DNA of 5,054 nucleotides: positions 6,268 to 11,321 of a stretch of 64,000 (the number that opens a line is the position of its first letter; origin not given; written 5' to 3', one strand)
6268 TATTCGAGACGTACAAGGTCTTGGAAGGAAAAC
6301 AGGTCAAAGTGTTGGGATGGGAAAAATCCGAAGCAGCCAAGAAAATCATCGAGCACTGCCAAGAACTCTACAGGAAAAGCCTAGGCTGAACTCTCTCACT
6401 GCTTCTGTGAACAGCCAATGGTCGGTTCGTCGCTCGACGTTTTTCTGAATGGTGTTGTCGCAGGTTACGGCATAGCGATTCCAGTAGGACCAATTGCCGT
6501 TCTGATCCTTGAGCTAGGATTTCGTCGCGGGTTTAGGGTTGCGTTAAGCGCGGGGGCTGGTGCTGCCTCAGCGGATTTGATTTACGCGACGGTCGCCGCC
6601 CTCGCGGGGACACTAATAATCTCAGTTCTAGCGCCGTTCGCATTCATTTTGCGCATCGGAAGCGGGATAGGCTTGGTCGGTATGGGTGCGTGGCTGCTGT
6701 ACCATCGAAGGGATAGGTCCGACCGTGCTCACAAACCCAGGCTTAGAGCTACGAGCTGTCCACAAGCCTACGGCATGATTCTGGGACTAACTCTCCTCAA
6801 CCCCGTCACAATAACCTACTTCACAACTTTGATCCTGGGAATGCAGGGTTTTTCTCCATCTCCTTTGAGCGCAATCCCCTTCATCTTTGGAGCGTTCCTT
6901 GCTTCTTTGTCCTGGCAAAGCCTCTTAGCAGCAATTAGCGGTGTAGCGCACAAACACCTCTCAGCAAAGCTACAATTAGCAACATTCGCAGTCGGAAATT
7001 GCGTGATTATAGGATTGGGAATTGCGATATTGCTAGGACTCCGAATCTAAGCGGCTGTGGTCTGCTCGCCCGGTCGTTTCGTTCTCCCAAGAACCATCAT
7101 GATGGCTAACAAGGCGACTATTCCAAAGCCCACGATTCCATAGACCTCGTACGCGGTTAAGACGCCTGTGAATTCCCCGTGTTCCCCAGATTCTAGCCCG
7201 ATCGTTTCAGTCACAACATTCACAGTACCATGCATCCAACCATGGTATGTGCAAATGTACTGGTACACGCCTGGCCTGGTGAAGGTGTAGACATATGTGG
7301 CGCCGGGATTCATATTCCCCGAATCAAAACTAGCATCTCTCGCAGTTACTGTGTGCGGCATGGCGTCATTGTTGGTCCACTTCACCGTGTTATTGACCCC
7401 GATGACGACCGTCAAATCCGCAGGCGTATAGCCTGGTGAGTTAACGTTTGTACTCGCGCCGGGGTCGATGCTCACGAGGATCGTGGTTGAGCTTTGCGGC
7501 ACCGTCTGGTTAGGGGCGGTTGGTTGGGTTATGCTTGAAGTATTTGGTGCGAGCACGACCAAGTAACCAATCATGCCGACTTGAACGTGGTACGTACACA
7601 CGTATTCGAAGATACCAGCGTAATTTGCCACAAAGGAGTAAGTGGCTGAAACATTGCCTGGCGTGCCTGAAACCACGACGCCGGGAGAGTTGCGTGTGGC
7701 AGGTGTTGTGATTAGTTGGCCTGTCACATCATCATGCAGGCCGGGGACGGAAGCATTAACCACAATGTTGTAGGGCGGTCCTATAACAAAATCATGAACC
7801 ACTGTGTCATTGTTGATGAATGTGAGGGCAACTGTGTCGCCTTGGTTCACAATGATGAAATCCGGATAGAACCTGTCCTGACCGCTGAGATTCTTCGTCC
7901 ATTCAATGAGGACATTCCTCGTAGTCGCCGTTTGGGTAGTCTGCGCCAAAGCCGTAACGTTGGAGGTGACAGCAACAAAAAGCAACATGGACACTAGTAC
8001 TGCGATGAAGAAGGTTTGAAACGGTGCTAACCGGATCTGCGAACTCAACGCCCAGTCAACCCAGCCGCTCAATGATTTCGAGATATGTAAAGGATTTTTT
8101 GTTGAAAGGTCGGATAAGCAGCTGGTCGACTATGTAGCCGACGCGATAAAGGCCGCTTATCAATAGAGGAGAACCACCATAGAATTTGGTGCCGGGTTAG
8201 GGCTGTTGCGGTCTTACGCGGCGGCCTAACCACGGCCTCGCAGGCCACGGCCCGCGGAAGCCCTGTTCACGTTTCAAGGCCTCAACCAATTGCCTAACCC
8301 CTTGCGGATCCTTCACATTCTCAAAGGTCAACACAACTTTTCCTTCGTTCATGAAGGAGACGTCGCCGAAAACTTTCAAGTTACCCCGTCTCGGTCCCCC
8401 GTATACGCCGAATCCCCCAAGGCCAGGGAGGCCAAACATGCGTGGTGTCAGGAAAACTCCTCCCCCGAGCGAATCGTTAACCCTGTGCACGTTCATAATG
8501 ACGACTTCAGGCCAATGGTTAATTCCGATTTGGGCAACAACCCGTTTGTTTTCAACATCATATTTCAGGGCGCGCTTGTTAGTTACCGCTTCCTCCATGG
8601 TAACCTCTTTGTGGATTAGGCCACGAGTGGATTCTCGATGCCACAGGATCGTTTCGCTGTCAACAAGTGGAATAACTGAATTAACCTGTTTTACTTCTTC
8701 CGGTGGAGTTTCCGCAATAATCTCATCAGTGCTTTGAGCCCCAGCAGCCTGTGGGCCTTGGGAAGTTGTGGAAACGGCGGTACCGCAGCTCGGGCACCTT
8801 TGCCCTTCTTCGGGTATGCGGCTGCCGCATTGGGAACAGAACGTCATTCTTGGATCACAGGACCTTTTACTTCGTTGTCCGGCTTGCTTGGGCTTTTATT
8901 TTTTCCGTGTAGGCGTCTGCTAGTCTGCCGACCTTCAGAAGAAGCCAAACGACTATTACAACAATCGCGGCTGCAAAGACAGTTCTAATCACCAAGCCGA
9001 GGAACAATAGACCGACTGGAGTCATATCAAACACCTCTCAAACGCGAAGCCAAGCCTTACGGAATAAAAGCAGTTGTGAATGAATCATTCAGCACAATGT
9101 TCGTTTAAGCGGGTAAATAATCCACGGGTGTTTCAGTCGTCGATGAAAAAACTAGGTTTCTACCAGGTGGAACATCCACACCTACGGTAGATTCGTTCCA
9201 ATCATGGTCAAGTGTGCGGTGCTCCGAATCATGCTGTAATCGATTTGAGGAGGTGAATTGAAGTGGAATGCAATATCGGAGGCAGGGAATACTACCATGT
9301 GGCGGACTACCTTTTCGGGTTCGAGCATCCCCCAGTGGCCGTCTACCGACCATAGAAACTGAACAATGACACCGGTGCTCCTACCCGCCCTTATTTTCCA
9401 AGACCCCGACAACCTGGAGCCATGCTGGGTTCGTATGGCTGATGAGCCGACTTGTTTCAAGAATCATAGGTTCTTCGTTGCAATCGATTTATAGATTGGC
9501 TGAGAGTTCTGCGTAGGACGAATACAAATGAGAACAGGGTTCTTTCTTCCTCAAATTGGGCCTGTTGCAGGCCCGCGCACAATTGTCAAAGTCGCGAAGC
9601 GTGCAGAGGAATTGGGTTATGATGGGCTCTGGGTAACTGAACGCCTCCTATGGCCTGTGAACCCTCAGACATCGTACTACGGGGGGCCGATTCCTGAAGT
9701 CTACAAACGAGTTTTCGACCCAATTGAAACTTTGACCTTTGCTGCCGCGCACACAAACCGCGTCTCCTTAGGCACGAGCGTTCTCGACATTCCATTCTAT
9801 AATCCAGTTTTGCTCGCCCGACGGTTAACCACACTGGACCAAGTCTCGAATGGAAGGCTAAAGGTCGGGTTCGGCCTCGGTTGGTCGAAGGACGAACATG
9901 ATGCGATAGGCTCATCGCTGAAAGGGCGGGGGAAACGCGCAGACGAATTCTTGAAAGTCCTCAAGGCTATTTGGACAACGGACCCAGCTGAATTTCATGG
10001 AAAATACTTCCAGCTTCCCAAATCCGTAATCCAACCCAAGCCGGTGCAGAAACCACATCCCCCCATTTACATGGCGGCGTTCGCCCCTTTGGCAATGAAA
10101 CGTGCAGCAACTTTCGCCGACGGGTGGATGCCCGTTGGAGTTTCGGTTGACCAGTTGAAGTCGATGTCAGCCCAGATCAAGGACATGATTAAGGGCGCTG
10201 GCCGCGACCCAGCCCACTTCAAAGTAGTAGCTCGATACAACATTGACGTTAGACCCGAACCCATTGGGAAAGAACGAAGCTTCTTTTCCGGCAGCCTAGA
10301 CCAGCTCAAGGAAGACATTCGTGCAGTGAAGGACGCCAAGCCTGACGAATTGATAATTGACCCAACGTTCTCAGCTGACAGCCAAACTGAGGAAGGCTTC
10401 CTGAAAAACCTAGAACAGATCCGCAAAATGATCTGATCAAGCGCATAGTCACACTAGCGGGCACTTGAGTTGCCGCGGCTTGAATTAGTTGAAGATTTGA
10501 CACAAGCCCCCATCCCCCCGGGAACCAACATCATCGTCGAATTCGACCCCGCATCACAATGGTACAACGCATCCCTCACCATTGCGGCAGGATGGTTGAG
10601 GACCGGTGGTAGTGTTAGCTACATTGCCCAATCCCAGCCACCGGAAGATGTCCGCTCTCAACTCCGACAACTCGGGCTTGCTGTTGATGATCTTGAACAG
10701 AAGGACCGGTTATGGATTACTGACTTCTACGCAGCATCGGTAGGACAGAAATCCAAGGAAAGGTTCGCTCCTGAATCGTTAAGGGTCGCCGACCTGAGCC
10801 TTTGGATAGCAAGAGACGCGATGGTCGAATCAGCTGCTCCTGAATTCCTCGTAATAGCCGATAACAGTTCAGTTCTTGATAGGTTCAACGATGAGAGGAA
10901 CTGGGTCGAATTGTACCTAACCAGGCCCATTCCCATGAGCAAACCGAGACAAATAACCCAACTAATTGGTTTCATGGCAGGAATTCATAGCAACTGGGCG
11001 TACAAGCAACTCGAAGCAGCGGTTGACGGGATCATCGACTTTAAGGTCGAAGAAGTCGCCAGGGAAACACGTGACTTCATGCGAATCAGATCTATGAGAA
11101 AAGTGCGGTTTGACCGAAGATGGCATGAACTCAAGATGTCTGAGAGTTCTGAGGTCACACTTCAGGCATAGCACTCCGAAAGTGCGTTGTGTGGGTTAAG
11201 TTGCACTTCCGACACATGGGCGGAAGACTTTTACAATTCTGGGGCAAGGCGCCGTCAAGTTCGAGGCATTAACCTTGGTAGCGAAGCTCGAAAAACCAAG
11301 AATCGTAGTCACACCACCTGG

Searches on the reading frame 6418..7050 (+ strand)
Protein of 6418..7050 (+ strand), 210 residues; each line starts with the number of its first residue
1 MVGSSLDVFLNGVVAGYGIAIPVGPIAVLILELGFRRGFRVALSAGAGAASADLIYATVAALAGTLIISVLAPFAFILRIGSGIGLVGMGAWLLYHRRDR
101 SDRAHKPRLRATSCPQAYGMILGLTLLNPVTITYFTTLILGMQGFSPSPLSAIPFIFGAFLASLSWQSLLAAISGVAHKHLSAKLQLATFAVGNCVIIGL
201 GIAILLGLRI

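Call 45: search_protein_families(library=pfam, proteins=[window:6418-7050:+], max_evalue=0.001)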
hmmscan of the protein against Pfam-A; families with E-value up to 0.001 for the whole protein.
window:6418-7050:+ (210 aa): 1 family
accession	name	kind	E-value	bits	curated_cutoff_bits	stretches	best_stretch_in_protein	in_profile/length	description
PF01810.24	LysE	-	4.4e-14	52.9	25.6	1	20-205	4-190/193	LysE type translocator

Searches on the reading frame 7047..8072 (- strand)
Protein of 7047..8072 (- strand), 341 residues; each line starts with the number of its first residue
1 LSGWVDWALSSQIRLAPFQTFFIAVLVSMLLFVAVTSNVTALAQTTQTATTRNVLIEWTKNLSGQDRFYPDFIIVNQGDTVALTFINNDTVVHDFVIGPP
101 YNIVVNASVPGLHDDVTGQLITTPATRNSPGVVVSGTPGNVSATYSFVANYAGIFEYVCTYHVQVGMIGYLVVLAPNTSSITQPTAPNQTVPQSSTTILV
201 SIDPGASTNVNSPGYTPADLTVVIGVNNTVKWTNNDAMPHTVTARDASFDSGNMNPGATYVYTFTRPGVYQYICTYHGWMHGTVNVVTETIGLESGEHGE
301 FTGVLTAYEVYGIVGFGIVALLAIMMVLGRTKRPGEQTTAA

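Call 16: search_protein_families(library=pfam, proteins=[window:7047-8072:-], max_evalue=0.0001)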
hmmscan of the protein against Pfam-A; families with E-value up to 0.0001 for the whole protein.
window:7047-8072:- (341 aa): 2 families
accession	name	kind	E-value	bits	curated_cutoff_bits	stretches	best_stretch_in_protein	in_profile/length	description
PF13473.12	Cupredoxin_1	-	4.9e-16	59.1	27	1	207-284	24-102/104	Cupredoxin-like domain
PF00127.26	Copper-bind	-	9.4e-12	45.7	21.2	1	215-286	14-98/99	Copper binding proteins, plastocyanin/azurin family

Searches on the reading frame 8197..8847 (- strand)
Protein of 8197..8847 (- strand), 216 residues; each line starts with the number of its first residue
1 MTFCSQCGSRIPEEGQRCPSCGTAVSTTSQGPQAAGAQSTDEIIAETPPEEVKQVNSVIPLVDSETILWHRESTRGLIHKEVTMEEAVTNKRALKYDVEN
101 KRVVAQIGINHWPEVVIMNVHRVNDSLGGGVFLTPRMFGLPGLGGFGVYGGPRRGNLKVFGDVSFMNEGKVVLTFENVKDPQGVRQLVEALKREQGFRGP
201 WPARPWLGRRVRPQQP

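Call 45: search_protein_families(library=pfam, proteins=[window:8197-8847:-], max_evalue=0.001)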
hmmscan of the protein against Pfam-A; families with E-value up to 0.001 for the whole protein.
window:8197-8847:- (216 aa): 2 families
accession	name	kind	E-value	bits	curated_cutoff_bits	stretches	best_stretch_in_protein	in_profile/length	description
PF13240.11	Zn_Ribbon_1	-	9.1e-05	22.6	25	1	3-24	1-22/23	zinc-ribbon domain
PF12773.13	DZR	-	0.00026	21.5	27.3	1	3-28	14-37/45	Double zinc ribbon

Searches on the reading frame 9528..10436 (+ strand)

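Call 16: search_protein_families(library=pfam, proteins=[window:9528-10436:+], max_evalue=0.0001)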
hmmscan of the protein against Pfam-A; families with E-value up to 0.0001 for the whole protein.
window:9528-10436:+ (302 aa): 1 family
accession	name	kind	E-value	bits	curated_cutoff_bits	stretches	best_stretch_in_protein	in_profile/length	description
PF00296.26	Bac_luciferase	-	7.6e-54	183.6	27.9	1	14-242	20-231/314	Luciferase-like monooxygenase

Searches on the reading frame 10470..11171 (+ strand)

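Call 45: search_protein_families(library=pfam, proteins=[window:10470-11171:+], max_evalue=0.001)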
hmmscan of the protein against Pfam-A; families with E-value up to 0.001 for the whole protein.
window:10470-11171:+ (233 aa): 1 family
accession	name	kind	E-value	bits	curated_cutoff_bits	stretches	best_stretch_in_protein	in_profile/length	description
PF06745.19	ATPase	-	2.3e-10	40.7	26.6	1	41-225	43-221/231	KaiC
